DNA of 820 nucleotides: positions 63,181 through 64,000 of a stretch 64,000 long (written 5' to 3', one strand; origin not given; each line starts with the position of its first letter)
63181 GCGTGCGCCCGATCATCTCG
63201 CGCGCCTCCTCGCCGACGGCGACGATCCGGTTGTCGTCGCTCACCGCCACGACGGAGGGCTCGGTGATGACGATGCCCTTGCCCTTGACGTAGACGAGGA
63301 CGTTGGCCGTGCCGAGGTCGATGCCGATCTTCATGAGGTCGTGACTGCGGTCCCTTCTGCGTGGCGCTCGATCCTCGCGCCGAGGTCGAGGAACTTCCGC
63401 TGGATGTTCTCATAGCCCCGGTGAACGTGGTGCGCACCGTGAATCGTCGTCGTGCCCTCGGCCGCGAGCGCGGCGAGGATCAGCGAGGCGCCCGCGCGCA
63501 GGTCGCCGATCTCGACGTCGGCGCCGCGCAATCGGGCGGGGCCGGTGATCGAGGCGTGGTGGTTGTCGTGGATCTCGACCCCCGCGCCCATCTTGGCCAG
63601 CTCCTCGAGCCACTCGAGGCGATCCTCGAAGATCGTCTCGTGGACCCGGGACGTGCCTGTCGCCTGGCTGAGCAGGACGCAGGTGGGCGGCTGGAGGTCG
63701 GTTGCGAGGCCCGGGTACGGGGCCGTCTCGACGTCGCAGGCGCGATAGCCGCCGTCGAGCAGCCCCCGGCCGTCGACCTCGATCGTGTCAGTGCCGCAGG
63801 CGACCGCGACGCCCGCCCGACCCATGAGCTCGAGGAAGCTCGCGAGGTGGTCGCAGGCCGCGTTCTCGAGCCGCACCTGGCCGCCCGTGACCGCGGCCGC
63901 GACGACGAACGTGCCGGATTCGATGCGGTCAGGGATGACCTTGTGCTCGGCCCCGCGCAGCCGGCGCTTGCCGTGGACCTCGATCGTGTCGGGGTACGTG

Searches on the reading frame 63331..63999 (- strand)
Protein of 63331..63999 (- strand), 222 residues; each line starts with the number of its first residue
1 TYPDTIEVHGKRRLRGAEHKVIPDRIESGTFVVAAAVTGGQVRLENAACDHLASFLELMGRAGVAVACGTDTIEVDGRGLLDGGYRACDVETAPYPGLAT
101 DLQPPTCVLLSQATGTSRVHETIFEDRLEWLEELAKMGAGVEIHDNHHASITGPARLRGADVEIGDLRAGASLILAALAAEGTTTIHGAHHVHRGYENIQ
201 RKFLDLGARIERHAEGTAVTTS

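Call 62: search_protein_families(library=pfam, proteins=[window:63331-63999:-], max_evalue=0.01)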
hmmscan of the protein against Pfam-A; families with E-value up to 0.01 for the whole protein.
window:63331-63999:- (222 aa): 1 family
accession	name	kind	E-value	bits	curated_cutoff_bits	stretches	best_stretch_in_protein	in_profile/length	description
PF00275.25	EPSP_synthase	-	2.5e-40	138.9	22.8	1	4-202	215-416/417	EPSP synthase (3-phosphoshikimate 1-carboxyvinyltransferase)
